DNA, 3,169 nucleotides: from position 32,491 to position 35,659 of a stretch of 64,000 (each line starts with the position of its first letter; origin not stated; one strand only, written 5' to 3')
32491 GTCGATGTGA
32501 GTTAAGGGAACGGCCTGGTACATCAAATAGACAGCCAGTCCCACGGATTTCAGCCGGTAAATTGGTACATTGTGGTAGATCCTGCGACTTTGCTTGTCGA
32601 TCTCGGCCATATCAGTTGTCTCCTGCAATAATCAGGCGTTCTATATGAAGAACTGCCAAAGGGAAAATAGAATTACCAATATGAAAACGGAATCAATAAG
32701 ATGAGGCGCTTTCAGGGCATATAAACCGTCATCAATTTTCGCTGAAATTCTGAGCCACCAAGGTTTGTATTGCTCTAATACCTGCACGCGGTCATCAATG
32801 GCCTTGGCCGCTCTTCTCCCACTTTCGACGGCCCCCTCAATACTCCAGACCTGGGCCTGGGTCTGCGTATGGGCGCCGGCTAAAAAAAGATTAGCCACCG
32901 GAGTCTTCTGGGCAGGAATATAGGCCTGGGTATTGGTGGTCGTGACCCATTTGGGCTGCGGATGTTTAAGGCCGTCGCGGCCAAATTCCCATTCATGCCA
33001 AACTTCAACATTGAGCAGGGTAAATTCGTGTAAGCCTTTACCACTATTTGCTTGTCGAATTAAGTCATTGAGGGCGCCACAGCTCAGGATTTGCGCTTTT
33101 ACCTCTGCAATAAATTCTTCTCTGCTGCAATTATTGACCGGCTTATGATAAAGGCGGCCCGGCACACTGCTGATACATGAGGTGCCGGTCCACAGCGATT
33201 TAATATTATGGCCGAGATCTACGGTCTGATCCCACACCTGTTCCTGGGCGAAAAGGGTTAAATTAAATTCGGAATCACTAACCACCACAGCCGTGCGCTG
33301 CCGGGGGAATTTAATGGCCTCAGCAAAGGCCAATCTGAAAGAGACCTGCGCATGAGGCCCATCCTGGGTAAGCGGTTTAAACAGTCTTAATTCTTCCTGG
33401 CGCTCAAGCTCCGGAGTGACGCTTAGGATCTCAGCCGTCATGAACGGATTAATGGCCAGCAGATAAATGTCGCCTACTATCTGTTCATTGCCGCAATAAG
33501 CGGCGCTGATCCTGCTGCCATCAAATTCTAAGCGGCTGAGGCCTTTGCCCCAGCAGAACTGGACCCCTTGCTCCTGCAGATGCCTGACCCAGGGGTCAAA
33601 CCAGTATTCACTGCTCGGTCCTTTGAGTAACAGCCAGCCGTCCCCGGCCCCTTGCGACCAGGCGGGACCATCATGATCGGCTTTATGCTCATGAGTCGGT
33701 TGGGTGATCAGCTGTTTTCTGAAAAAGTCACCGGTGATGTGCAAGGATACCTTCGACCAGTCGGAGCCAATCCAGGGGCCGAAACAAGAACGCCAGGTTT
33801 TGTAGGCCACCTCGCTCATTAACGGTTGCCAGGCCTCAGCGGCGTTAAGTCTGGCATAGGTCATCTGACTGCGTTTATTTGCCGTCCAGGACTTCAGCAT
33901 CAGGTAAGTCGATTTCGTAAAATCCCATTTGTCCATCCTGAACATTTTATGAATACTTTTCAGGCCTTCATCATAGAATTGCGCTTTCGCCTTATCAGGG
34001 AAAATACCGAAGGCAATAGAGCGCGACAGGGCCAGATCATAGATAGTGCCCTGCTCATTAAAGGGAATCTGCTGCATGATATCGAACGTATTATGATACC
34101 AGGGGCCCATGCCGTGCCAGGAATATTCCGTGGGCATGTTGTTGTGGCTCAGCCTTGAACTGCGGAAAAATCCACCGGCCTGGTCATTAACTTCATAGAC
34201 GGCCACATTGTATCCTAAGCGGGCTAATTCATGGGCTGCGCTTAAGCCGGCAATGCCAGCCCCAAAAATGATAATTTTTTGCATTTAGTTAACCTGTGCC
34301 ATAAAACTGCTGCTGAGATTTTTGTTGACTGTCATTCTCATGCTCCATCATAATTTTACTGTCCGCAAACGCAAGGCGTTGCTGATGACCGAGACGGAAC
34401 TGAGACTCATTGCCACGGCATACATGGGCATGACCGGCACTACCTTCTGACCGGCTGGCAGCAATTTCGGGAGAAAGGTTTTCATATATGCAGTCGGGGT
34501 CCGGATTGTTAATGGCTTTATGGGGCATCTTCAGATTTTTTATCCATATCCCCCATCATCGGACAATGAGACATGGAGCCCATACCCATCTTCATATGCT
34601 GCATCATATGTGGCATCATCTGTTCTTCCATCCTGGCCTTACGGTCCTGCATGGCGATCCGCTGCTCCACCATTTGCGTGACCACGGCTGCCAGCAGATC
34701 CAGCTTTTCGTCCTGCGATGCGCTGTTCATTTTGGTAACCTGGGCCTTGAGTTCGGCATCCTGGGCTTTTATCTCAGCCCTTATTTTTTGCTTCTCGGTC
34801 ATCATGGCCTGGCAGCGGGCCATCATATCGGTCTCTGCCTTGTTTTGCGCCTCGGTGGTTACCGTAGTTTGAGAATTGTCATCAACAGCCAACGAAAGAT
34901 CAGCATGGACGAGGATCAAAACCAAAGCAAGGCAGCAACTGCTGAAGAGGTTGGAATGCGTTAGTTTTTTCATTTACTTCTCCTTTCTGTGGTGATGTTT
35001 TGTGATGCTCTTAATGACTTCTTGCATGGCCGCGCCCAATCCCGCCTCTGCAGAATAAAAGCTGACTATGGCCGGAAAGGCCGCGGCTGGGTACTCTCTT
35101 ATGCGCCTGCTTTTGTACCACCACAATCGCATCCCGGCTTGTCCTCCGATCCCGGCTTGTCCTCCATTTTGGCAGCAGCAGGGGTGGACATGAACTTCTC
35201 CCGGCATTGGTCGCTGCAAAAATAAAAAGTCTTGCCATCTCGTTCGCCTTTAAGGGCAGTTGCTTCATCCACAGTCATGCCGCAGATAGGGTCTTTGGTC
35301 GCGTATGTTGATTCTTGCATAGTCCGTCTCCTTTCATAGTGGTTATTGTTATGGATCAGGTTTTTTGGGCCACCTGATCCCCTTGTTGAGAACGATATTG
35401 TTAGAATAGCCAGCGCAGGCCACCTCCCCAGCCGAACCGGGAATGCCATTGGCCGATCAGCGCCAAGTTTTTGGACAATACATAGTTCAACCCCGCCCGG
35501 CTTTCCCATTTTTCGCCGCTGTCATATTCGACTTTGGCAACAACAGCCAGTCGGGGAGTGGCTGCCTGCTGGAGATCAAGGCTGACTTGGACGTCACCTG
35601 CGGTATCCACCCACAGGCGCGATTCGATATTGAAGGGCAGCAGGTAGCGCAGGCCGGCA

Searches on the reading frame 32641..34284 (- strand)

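Call 69: search_protein_families(library=pfam, proteins=[window:32641-34284:-], max_evalue=0.00001)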
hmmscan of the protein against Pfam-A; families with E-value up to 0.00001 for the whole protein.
window:32641-34284:- (547 aa): 3 families
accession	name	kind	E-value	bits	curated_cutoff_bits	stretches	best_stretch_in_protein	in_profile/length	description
PF01593.30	Amino_oxidase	-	1.2e-18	68.1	19.8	1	11-496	1-442/443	Flavin containing amine oxidoreductase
PF13450.12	NAD_binding_8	-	1.4e-10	41.7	21.9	1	6-72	1-67/68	NAD(P)-binding Rossmann-like domain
PF01266.30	DAO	-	1.2e-09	38.6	27.9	1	3-132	1-94/353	FAD dependent oxidoreductase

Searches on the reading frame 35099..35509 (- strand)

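Call 70: search_protein_families(library=pfam, proteins=[window:35099-35509:-], max_evalue=0.00001)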
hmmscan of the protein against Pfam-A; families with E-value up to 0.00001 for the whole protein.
window:35099-35509:- (136 aa): 1 family
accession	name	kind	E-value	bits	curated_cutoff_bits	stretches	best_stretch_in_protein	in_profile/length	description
PF04945.19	YHS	-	1.4e-12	47.8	30.3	1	72-110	2-40/47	YHS domain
